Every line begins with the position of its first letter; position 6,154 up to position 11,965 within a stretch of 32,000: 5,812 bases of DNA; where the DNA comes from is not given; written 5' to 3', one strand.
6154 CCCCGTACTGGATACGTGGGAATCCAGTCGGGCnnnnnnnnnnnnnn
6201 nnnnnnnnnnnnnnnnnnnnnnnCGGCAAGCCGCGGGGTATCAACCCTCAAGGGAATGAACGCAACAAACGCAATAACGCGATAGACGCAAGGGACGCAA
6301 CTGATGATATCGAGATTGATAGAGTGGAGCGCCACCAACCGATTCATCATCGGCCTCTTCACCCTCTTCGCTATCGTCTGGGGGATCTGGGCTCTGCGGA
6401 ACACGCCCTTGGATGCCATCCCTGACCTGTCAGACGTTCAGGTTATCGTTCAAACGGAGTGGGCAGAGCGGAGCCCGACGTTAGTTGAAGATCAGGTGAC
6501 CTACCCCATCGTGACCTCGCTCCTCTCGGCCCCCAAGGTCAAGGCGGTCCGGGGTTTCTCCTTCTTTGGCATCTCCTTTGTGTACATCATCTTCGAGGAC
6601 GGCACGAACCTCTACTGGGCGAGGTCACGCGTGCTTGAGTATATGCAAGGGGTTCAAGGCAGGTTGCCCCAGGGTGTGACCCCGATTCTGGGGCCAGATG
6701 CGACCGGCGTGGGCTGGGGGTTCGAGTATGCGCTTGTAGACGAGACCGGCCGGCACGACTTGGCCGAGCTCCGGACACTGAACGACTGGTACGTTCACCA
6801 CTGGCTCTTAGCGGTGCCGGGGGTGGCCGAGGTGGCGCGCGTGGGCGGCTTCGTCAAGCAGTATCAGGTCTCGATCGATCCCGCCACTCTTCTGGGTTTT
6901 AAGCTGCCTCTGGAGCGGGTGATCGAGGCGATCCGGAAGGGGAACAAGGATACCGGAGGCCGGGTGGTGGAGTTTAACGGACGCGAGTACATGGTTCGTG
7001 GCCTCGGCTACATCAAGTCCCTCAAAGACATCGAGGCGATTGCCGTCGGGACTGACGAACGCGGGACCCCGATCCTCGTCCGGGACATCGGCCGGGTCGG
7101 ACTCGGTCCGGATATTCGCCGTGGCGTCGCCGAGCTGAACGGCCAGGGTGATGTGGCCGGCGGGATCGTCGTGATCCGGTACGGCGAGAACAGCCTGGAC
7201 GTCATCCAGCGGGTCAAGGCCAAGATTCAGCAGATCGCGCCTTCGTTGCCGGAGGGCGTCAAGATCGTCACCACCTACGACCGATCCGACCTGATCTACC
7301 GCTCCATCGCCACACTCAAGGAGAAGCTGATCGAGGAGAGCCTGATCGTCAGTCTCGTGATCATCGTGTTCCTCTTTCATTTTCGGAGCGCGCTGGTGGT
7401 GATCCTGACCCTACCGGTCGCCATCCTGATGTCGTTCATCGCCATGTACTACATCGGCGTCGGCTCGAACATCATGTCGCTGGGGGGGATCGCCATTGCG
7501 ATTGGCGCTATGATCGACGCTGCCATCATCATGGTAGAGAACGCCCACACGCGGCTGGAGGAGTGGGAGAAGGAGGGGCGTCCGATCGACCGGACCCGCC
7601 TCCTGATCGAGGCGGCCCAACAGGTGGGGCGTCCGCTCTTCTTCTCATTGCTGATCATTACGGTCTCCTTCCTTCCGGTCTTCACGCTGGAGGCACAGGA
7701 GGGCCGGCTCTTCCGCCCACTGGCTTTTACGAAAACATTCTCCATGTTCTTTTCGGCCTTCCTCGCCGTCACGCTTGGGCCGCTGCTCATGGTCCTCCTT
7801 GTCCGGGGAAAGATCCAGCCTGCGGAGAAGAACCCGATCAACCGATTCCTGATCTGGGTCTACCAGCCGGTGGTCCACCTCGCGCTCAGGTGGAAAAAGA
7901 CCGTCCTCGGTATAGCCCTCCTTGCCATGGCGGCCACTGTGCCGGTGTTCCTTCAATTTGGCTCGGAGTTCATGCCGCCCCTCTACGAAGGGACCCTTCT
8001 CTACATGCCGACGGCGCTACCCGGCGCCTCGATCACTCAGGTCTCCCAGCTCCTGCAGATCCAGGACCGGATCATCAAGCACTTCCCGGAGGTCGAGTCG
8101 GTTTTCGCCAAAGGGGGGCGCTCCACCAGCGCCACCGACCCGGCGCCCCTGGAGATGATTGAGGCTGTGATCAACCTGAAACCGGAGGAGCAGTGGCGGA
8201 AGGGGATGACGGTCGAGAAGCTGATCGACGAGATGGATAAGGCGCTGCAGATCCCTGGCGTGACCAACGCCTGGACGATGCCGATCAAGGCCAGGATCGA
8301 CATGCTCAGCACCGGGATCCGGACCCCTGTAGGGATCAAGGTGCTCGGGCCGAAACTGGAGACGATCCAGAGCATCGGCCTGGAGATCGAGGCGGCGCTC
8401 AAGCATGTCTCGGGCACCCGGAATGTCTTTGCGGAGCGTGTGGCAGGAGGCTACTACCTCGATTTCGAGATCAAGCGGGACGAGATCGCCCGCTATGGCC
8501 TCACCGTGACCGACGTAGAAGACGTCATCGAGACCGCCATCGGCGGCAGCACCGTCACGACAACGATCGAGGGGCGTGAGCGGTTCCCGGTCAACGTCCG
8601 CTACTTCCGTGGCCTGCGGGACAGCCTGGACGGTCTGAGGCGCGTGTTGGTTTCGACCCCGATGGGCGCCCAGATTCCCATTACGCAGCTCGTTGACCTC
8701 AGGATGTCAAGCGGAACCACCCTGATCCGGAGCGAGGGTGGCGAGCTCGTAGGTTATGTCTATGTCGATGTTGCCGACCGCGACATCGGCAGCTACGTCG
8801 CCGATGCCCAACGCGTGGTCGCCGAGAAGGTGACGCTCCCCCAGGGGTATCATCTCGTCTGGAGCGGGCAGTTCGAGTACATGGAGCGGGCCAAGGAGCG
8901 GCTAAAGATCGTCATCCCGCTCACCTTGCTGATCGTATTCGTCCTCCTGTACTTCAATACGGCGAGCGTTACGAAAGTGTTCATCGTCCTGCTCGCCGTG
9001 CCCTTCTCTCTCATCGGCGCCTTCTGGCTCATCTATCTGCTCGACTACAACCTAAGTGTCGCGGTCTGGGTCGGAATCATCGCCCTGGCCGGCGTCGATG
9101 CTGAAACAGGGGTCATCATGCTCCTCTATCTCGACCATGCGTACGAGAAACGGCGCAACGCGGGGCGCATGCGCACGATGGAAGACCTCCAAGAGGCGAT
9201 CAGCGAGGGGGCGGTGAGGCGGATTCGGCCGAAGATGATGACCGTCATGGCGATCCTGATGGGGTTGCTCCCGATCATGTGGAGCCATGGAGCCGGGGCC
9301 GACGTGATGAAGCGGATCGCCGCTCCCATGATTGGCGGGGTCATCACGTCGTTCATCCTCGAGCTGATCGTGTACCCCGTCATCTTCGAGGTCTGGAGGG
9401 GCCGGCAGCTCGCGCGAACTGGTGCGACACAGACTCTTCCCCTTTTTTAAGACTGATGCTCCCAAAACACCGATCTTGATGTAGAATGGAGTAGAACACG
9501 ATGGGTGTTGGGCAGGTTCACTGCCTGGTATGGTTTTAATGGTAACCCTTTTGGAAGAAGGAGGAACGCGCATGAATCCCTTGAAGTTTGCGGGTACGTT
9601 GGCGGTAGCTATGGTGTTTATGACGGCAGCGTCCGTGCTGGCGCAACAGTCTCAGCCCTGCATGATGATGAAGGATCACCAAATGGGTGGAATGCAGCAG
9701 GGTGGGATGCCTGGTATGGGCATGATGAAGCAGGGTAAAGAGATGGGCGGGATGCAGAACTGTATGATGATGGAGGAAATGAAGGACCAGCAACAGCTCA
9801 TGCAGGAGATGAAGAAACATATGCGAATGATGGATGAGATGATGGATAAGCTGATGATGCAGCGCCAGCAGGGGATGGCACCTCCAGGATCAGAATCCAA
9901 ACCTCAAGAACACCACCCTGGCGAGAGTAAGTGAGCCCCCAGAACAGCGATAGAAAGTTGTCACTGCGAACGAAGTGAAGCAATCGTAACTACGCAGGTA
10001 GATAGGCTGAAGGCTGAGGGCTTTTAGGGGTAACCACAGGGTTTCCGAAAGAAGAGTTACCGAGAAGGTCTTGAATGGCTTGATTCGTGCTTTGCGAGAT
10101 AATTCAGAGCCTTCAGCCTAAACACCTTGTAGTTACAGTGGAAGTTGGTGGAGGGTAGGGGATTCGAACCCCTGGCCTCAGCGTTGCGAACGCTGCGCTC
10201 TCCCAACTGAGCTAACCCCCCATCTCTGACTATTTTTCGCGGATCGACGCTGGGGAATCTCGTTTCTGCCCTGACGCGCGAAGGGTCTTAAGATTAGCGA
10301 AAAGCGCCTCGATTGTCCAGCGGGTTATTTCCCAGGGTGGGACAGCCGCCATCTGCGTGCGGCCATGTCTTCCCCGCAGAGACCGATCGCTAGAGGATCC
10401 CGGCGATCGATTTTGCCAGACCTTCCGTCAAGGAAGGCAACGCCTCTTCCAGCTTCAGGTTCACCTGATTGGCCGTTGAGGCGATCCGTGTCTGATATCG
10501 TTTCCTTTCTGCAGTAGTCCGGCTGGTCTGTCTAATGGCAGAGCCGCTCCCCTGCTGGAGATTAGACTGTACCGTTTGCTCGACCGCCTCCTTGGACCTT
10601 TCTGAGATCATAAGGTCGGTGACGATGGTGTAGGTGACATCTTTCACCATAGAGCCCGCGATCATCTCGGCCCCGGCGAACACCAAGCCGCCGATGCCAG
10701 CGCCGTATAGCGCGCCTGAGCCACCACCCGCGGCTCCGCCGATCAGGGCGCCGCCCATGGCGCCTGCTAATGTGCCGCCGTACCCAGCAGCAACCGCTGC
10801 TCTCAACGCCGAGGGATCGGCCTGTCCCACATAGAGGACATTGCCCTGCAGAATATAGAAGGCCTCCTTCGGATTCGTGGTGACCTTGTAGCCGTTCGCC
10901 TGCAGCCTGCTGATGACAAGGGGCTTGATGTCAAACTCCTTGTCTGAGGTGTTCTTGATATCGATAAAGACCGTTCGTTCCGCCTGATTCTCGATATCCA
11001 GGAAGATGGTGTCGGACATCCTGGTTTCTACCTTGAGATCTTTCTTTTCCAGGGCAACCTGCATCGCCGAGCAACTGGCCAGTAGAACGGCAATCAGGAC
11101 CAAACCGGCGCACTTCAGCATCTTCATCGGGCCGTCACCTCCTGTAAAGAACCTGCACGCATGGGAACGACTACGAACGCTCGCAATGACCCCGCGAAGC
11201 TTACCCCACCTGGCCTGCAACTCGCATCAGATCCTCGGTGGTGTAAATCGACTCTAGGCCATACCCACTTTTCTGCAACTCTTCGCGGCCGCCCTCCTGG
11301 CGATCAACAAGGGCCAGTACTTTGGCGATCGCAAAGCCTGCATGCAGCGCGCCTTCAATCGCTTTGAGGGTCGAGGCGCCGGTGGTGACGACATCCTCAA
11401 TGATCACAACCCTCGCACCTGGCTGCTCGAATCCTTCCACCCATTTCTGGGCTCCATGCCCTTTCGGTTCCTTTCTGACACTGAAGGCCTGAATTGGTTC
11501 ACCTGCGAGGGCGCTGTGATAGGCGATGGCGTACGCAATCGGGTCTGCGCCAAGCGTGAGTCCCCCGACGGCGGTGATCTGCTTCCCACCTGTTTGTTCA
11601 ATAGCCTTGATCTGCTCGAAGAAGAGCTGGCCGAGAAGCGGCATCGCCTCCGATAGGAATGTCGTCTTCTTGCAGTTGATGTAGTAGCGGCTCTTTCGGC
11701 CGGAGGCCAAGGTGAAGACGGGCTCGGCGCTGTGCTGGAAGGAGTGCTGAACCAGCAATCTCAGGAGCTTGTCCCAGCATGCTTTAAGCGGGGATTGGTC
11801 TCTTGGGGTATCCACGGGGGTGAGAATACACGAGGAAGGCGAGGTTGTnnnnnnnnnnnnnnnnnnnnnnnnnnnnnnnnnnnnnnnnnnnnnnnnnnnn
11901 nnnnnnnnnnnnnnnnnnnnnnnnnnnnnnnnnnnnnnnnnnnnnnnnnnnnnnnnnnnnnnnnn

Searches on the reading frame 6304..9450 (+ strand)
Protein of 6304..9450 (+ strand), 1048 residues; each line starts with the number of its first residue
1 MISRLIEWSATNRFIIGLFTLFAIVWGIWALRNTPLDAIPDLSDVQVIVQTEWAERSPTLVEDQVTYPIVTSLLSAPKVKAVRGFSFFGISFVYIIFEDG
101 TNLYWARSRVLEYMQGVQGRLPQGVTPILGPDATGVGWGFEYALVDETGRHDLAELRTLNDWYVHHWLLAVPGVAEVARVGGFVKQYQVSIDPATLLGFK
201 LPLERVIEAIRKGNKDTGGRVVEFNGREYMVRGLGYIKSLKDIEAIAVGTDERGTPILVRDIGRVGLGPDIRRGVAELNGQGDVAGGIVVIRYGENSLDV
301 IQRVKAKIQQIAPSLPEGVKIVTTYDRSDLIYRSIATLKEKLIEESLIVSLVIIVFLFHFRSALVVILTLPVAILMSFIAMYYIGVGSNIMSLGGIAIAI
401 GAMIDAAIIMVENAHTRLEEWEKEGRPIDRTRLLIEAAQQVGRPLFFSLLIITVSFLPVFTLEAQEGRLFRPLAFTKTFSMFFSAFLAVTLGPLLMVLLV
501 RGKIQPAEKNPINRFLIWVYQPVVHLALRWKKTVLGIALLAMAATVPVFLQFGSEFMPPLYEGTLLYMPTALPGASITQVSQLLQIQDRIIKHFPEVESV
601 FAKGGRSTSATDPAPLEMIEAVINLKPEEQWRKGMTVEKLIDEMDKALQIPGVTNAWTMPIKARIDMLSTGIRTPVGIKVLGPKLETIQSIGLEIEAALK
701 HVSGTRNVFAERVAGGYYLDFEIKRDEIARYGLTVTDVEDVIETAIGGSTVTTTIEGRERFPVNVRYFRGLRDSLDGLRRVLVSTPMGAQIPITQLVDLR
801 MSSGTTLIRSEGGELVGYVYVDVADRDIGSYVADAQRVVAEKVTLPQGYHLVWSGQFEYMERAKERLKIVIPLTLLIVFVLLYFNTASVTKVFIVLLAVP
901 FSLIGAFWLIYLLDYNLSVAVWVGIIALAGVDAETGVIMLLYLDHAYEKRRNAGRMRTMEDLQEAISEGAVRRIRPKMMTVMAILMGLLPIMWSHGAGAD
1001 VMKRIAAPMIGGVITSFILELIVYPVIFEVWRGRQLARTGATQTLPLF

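Call 10: search_protein_families(library=pfam, proteins=[window:6304-9450:+], max_evalue=0.001)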
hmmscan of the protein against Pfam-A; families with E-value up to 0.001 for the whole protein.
window:6304-9450:+ (1048 aa): 2 families
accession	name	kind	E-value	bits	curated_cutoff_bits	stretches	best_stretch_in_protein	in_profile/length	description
PF00873.25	ACR_tran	-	5.2e-220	733.3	28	1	9-1030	5-1019/1021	AcrB/AcrD/AcrF family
PF03176.21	MMPL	-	9.2e-10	38.4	20.5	1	336-514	140-316/333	MMPL family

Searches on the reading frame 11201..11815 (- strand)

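Call 10: search_protein_families(library=pfam, proteins=[window:11201-11815:-], max_evalue=0.001)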
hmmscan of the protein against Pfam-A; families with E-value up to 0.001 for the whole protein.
window:11201-11815:- (204 aa): 1 family
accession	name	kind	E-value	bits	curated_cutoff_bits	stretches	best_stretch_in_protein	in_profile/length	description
PF00156.33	Pribosyltran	-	4.6e-06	26.5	26.3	1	74-179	24-133/158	Phosphoribosyl transferase domain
